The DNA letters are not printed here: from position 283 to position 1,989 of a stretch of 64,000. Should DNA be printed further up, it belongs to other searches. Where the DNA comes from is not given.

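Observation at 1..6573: T6SS core operon (FHA / Ser-Thr kinase / ClpV / tssB / tssC / hcp) running off the window edge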

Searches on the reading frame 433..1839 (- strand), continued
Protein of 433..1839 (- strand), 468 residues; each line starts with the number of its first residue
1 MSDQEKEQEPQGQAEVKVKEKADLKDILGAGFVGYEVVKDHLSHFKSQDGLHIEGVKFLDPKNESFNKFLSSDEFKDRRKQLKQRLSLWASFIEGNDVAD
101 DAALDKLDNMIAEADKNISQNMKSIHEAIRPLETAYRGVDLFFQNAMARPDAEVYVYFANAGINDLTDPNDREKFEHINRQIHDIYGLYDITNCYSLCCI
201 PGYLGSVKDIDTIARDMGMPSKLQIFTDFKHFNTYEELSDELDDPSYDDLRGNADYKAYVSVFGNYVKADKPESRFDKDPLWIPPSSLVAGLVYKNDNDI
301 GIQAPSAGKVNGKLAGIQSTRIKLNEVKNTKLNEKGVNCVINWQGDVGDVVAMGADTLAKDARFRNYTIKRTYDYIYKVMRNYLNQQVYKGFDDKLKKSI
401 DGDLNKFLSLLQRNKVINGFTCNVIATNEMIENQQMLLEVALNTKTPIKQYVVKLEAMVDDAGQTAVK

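Call 25: find_homologous_proteins(query=window:436-1839:-, max_evalue=0.00001)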
Query window:436-1839:- (468 aa): 345 proteins with E <= 0.00001 among 3796 candidates; the best 120 are listed.
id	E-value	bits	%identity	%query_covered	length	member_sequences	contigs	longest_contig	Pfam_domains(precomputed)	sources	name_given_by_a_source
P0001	0.0e+0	1034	97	100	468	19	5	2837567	PF17482.8,PF17541.8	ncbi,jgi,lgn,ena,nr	ncbi:MAG: hypothetical protein IPH59_05975 [bacterium]|nr:hypothetical protein [bacterium]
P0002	1.3e-280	949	87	100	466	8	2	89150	PF17482.8,PF17541.8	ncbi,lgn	-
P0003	5.0e-265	898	81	100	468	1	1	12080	PF17482.8,PF17541.8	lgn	-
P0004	6.8e-265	897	81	100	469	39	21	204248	PF17482.8,PF17541.8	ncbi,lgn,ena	-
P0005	2.3e-263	892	82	100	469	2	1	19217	PF17482.8,PF17541.8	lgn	-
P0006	4.4e-263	891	81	100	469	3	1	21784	PF17482.8,PF17541.8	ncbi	-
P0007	2.8e-239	813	74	100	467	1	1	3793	PF17482.8,PF17541.8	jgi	jgi:hypothetical protein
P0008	5.1e-238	809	74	100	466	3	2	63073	PF17482.8,PF17541.8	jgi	jgi:hypothetical protein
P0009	7.4e-237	805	74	100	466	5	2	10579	PF17482.8,PF17541.8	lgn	-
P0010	9.6e-237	804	73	100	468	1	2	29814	PF17541.8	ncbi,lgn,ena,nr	ncbi:MAG: hypothetical protein KAT58_08500 [candidate division Zixibacteria bacterium]|nr:hypothetic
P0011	3.8e-110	387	40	95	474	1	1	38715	PF17541.8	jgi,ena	-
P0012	5.6e-110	387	41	98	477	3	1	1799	PF17541.8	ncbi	-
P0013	3.5e-109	384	41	100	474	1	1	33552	PF17541.8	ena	-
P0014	4.3e-109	384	40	100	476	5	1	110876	PF17541.8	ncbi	-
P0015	5.3e-109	383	41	95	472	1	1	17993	PF17541.8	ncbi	-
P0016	6.2e-109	383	41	95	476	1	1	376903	PF17541.8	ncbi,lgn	-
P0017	7.0e-109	383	40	100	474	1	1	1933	PF17541.8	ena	-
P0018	1.2e-108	382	40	100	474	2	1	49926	PF17541.8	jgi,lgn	jgi:hypothetical protein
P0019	4.9e-108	380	40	95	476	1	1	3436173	PF17541.8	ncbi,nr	ncbi:MAG: hypothetical protein JSU65_12925 [Candidatus Zixiibacteriota bacterium]|nr:MAG: hypothetic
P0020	7.2e-108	380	39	100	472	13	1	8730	PF17541.8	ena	-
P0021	8.6e-108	379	41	100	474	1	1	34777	PF17541.8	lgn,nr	nr:hypothetical protein [candidate division Zixibacteria bacterium]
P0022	1.0e-107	379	40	95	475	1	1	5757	PF17541.8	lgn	-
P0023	1.2e-107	379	40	100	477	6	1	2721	PF17541.8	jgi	jgi:hypothetical protein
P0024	1.3e-107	379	41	95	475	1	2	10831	PF17541.8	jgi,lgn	-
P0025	1.9e-107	378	40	95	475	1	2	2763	PF17541.8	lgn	-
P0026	2.0e-107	378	41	97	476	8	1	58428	PF17541.8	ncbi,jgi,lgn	-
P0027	2.5e-107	378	40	95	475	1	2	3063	PF17541.8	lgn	-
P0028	3.0e-107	378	39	100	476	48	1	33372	PF17541.8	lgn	-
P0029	4.2e-107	377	40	100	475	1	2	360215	PF17541.8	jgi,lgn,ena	-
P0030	5.1e-107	377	40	100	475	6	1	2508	PF17541.8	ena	-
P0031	7.6e-107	376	40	100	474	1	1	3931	PF17541.8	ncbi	-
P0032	7.6e-107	376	38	100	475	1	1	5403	PF17541.8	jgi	jgi:hypothetical protein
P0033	1.0e-106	376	40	99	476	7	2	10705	PF17541.8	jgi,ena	-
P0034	1.1e-106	376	38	100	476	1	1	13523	PF17541.8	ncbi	-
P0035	1.5e-106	375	40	95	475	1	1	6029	PF17541.8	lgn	-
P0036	1.6e-106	375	39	95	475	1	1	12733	PF17541.8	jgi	-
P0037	1.7e-106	375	40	100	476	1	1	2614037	PF17541.8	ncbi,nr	ncbi:MAG: hypothetical protein JSU69_01565 [Candidatus Zixiibacteriota bacterium]|nr:MAG: hypothetic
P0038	2.6e-106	374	40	100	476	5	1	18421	PF17541.8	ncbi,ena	-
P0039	2.7e-106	374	40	94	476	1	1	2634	PF17541.8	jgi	jgi:hypothetical protein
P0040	2.7e-106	374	41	95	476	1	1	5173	PF17541.8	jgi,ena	-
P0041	4.4e-106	374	40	95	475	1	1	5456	PF17541.8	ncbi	-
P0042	4.4e-106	374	40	100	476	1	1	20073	PF17541.8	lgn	-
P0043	6.0e-106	373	40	95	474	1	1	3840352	PF17541.8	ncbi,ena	-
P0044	6.1e-106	373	39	99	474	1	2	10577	PF17541.8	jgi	-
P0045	6.4e-106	373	41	95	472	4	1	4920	PF17541.8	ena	-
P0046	6.4e-106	373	39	99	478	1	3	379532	PF17541.8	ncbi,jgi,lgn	-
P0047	1.1e-105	372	39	99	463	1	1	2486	PF17541.8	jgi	jgi:hypothetical protein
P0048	1.2e-105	372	41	100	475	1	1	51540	PF17541.8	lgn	-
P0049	1.3e-105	372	40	95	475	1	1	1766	PF17541.8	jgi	-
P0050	1.3e-105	372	40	95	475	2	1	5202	PF17541.8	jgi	jgi:hypothetical protein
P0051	1.3e-105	372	40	93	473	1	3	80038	PF17541.8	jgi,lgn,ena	-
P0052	1.4e-105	372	39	96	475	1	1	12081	PF17541.8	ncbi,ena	-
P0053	1.5e-105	372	40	95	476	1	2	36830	PF17541.8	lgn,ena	-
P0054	1.6e-105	372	39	96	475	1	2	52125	PF17541.8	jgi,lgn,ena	-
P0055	1.7e-105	372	39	100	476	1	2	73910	PF17541.8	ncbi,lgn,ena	-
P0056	2.1e-105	371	38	100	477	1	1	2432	PF17541.8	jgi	-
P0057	2.4e-105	371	39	100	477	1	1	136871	PF17541.8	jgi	jgi:hypothetical protein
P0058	2.5e-105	371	40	100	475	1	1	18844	PF17541.8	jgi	jgi:hypothetical protein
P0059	2.5e-105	371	40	95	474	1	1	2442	PF17541.8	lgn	-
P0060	2.5e-105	371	39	100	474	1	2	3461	PF17541.8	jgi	jgi:hypothetical protein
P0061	2.6e-105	371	39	100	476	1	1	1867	PF17541.8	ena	-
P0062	2.8e-105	371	39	93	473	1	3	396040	PF17541.8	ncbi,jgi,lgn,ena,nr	ncbi:MAG: DUF5458 family protein [candidate division Zixibacteria bacterium]|nr:DUF5458 family prote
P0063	2.8e-105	371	40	95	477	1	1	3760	PF17541.8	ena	-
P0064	2.9e-105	371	40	95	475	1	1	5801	PF17541.8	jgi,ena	-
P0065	3.2e-105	371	39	99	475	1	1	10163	PF17541.8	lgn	-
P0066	3.8e-105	371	40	97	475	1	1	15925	PF17541.8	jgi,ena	-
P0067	3.8e-105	371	40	97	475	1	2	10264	PF17541.8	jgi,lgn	-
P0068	3.8e-105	371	39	100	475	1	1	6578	PF17541.8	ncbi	-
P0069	3.9e-105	371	39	96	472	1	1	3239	PF17541.8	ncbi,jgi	jgi:phosphopantetheinyl transferase (holo-ACP synthase)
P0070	4.5e-105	370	39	95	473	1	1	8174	PF17541.8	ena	-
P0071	6.1e-105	370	40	100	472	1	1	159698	PF17541.8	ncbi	-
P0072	6.3e-105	370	38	100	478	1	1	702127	PF17541.8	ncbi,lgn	-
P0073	6.8e-105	370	40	95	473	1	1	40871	PF17541.8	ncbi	-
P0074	6.9e-105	370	38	99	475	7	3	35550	PF17541.8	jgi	-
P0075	7.0e-105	370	39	100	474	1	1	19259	PF17541.8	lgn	-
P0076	7.2e-105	370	40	95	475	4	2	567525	PF17541.8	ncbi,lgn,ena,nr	ncbi:MAG: hypothetical protein KAR42_06415 [candidate division Zixibacteria bacterium]|nr:hypothetic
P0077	7.3e-105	370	40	95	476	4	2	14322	PF17541.8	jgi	jgi:phosphopantetheinyl transferase (holo-ACP synthase)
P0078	7.8e-105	370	39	100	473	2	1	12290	PF17541.8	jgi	-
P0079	7.8e-105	370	38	100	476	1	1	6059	PF17541.8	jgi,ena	-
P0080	7.9e-105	370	39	99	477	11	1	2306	PF17541.8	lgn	-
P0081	8.2e-105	369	38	100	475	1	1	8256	PF17541.8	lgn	-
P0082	9.5e-105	369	39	96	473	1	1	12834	PF17541.8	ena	-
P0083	1.0e-104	369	38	100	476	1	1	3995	PF17541.8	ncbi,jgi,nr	ncbi:MAG: hypothetical protein E3J26_00795 [Candidatus Zixiibacteriota bacterium]|nr:MAG: hypothetic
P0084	1.1e-104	369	39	100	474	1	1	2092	PF17541.8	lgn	-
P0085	1.2e-104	369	39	100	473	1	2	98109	PF17541.8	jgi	jgi:hypothetical protein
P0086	1.3e-104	369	39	100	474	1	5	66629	PF17541.8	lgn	-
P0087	1.3e-104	369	39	95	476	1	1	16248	PF17541.8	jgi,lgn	jgi:hypothetical protein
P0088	1.5e-104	369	39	100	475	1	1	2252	PF17541.8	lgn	-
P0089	1.5e-104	369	39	100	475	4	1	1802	PF17541.8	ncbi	-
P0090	1.5e-104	369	39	100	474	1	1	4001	PF17541.8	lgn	-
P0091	1.6e-104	369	39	100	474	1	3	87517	PF17541.8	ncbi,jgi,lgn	-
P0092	1.8e-104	368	40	97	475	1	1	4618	PF17541.8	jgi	-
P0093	1.8e-104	368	40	99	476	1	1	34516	PF17541.8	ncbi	-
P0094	1.8e-104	368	38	100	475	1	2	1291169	PF17541.8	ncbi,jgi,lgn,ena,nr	ncbi:MAG TPA: hypothetical protein PLF13_09525 [candidate division Zixibacteria bacterium]|nr:hypoth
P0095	1.9e-104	368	38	100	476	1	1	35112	PF17541.8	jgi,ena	-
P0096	2.0e-104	368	39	100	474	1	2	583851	PF17541.8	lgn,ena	-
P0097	2.2e-104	368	39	100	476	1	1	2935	PF17541.8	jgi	jgi:hypothetical protein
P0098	2.3e-104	368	39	100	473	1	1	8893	PF17541.8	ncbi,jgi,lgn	-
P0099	2.5e-104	368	38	100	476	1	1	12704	PF17541.8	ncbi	-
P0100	2.6e-104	368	38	100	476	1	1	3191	PF17541.8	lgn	-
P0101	2.7e-104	368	40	92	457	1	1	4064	PF17541.8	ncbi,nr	ncbi:hypothetical protein GF377_09960, partial [candidate division GN15 bacterium]|nr:hypothetical p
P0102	2.9e-104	368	40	95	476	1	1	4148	PF17541.8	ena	-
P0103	3.2e-104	368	40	97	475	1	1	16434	PF17541.8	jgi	-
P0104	3.3e-104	368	39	99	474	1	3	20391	PF17541.8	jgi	jgi:hypothetical protein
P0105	3.3e-104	367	39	100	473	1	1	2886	PF17541.8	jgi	-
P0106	3.7e-104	367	38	100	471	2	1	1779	PF17541.8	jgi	-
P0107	3.9e-104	367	40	98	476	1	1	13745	PF17541.8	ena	-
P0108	4.4e-104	367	39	97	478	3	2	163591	PF17541.8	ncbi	ncbi:MAG: hypothetical protein V3V99_11355 [candidate division Zixibacteria bacterium]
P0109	5.4e-104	367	39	95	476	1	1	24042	PF17541.8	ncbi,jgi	jgi:hypothetical protein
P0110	5.4e-104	367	40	99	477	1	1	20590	PF17541.8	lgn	-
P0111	6.1e-104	367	40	94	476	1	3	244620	PF17541.8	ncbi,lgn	-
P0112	6.2e-104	367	39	95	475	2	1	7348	PF17541.8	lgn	-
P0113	6.4e-104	367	38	100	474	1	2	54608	PF17541.8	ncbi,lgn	ncbi:MAG: hypothetical protein AB1690_09590 [Candidatus Zixiibacteriota bacterium]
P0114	6.6e-104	366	38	100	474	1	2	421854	PF17541.8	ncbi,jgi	ncbi:MAG: hypothetical protein HRF51_09975 [bacterium]|jgi:phosphopantetheinyl transferase (holo-ACP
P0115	6.7e-104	366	40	100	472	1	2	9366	PF17541.8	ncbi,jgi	-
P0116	7.7e-104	366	39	94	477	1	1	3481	PF17541.8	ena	-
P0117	7.8e-104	366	39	95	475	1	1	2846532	PF17541.8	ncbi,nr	ncbi:MAG: hypothetical protein JSV44_12730 [Candidatus Zixiibacteriota bacterium]|nr:MAG: hypothetic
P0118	7.9e-104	366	39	100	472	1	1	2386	PF17541.8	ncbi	-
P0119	8.7e-104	366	38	100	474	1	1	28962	PF17541.8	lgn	-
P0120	8.8e-104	366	39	100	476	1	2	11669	PF17541.8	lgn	-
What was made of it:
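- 433..1839 (-): TssC, large sheath subunit, 468 aa, Bacteroidota-type family. Homologs at about 40% identity occur in many Zixibacteria MAGs, unannotated or named DUF5458 (call 25).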

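Call 26: find_encoding_contigs(protein=P0019, flank=10000, max_places=2)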
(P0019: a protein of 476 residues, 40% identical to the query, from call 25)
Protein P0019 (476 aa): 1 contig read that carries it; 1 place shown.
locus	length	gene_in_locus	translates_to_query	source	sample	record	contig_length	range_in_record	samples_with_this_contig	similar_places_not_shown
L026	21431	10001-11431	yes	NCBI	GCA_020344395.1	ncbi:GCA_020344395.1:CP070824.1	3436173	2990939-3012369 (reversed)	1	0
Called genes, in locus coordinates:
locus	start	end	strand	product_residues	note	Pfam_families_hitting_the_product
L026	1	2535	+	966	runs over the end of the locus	-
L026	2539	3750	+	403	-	PF13570:Beta-prop_ACSF4 (weak), PF13360:PQQ_2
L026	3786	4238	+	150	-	PF08786:DcrB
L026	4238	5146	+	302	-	-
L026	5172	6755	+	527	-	-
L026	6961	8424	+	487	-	PF02861:Clp_N, PF05621:TniB (faint), PF13191:AAA_16 (weak), PF00004:AAA, PF17871:AAA_lid_9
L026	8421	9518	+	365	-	PF07724:AAA_2, PF00004:AAA, PF07728:AAA_5, PF10431:ClpB_D2-small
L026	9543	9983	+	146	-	PF05591:T6SS_VipA (weak)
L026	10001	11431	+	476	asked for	PF17541:TssC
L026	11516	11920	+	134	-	PF17642:TssD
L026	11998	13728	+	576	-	PF05954:Phage_GPD, PF24032:YQBQ (faint), PF04717:Phage_base_V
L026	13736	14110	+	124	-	PF04965:GPW_gp25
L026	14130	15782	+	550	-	-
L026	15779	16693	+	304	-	PF06996:T6SS_TssG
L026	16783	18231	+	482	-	-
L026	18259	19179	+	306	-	-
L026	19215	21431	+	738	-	-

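Call 27: find_encoding_contigs(protein=P0001, flank=10000, max_places=3)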
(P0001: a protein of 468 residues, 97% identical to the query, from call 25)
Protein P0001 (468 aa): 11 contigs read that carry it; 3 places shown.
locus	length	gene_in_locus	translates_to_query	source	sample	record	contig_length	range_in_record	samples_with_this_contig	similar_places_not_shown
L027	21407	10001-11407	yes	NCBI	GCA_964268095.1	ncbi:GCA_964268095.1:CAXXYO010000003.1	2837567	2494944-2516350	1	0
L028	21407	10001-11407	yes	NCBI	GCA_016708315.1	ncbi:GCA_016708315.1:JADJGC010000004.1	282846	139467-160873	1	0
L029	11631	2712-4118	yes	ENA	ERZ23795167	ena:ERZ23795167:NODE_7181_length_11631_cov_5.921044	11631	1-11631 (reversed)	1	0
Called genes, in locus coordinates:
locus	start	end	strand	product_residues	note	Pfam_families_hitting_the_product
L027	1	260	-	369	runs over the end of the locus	PF00712:DNA_pol3_beta, PF02767:DNA_pol3_beta_2, PF02768:DNA_pol3_beta_3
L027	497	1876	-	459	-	PF11638:DnaA_N, PF00308:Bac_DnaA, PF01637:ATPase_2 (weak), PF00004:AAA (weak), PF01695:IstB_IS21 (weak), PF08299:Bac_DnaA_C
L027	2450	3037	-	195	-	PF08712:Nfu_N, PF01106:NifU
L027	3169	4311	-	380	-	PF00142:Fer4_NifH (faint), PF02374:ArsA_ATPase (faint), PF09140:MipZ, PF10609:ParA, PF13614:AAA_31, PF01656:CbiA, PF06155:GBBH-like_N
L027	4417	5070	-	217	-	-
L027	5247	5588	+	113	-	PF16697:Yop-YscD_cpl, PF00498:FHA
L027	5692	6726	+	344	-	PF00069:Pkinase, PF07714:PK_Tyr_Ser-Thr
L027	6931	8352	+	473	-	PF02861:Clp_N, PF13191:AAA_16 (faint), PF00004:AAA, PF17871:AAA_lid_9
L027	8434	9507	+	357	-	PF00158:Sigma54_activat (weak), PF07724:AAA_2, PF07728:AAA_5, PF00004:AAA, PF10431:ClpB_D2-small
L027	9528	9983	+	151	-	PF05591:T6SS_VipA (weak)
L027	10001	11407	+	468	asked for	PF17541:TssC, PF17482:Phage_sheath_1C (faint)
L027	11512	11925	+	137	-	PF17642:TssD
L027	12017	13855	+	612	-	PF05954:Phage_GPD (weak), PF04717:Phage_base_V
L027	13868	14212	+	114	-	-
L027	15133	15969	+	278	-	-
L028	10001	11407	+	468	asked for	PF17541:TssC, PF17482:Phage_sheath_1C (faint)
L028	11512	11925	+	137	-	PF17642:TssD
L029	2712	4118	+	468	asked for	PF17541:TssC, PF17482:Phage_sheath_1C (faint)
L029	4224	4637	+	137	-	PF17642:TssD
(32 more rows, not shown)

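Call 32: search_solved_structures(query=A1, max_evalue=10)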
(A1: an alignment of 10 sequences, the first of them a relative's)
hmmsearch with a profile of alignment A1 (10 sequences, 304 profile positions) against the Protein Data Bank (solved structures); distinct sequences matched with E-value up to 10: 0.
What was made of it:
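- Tried and rejected: A PDB profile search found nothing (call 32).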

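Call 33: search_solved_structures(query=A2, max_evalue=10)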
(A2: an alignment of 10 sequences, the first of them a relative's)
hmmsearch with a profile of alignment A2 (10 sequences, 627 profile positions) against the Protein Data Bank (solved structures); distinct sequences matched with E-value up to 10: 1.
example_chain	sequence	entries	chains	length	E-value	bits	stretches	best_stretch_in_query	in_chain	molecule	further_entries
4r4g_A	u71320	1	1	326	0.2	13.2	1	420-527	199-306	putative lipoprotein YcdA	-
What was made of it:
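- Tried and rejected: The PDB profile search gave one non-significant hit, a putative lipoprotein at E=0.2 (call 33).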

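Call 34: find_homologous_proteins(query=A2, max_evalue=0.001)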
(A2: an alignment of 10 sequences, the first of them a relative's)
Query A2 (10 sequences) (629 aa, profile of the alignment): 24 proteins with E <= 0.001 among 8000 candidates.
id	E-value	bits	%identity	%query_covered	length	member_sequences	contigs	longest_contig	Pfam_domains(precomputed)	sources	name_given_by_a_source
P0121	0.0e+0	1202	99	100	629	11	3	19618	PF19993.6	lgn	-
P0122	0.0e+0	1199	91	100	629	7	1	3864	PF19993.6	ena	-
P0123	0.0e+0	1192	75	100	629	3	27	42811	PF19993.6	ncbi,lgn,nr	ncbi:MAG: hypothetical protein IT585_01080 [candidate division Zixibacteria bacterium]|nr:hypothetic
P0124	0.0e+0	1187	90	100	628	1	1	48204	PF19993.6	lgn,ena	-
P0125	0.0e+0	1186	90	100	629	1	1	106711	PF19993.6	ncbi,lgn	-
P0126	0.0e+0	1183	89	100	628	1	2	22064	PF19993.6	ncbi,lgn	ncbi:MAG: hypothetical protein WBP29_13885 [Candidatus Zixiibacteriota bacterium]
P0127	0.0e+0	1172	73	100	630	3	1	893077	PF19993.6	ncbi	-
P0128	0.0e+0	1162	82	100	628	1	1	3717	PF19993.6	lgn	-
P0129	0.0e+0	1149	68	100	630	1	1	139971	PF19993.6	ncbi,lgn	-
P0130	0.0e+0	1147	62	97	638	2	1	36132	PF19993.6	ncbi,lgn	-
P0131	0.0e+0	1115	58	99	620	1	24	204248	-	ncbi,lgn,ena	-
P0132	0.0e+0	1102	58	99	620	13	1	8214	-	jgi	jgi:hypothetical protein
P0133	0.0e+0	1094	59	99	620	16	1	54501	-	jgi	jgi:hypothetical protein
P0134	0.0e+0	1089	55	99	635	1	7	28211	-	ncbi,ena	-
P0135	0.0e+0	1087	58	99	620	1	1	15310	-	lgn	-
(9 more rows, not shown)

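Call 35: find_encoding_contigs(protein=P0125, flank=10000, max_places=2)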
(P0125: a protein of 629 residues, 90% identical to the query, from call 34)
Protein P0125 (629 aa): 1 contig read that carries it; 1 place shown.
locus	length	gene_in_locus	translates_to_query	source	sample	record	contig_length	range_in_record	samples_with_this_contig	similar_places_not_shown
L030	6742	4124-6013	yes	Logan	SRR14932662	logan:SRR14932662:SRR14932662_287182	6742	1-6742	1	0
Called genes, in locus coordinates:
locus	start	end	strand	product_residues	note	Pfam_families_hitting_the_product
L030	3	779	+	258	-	?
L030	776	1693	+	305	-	PF06996:T6SS_TssG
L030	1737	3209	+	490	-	-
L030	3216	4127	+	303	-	-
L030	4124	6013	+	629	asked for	PF19993:DO-GTPase2 (weak)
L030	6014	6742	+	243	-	?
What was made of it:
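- L030, from the same sequencing run, carries TssF-like (partial), TssG, TssK-like, and the 303-aa, 629-aa and 271-aa genes (call 35).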

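Call 36: find_encoding_contigs(protein=P0121, flank=10000, max_places=3)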
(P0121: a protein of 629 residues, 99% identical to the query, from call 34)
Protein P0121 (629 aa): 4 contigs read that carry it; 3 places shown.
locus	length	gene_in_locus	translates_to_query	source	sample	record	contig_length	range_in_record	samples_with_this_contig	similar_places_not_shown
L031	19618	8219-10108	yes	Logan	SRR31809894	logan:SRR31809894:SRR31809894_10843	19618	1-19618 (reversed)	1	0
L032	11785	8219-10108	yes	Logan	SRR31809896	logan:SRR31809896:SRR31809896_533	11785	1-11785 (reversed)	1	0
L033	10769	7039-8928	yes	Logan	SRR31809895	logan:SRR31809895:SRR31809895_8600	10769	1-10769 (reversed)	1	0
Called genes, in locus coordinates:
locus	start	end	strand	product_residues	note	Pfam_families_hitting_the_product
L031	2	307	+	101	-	?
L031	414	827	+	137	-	PF17642:TssD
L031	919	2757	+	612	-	PF05954:Phage_GPD (weak), PF04717:Phage_base_V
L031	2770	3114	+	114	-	-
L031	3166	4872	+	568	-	-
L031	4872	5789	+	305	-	PF06996:T6SS_TssG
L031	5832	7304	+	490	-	-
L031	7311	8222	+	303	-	-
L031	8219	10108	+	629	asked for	PF19993:DO-GTPase2 (weak)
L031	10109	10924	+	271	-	-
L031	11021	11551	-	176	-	-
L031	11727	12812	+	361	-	PF01926:MMR_HSR1 (weak), PF06071:YchF-GTPase_C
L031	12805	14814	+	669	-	PF00515:TPR_1 (faint), PF07719:TPR_2 (faint), PF13428:TPR_14 (faint), PF13432:TPR_16 (faint), PF13181:TPR_8 (faint), PF13431:TPR_17 (faint), PF13414:TPR_11 (faint), PF14559:TPR_19 (weak)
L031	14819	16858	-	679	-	PF13428:TPR_14 (faint), PF23914:TPR_CcmH_CycH (faint), PF13414:TPR_11 (faint), PF13431:TPR_17 (faint), PF14559:TPR_19 (faint)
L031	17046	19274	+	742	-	PF17900:Peptidase_M1_N, PF01433:Peptidase_M1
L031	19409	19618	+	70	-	?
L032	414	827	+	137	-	PF17642:TssD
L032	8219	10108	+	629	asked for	PF19993:DO-GTPase2 (weak)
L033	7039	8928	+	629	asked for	PF19993:DO-GTPase2 (weak)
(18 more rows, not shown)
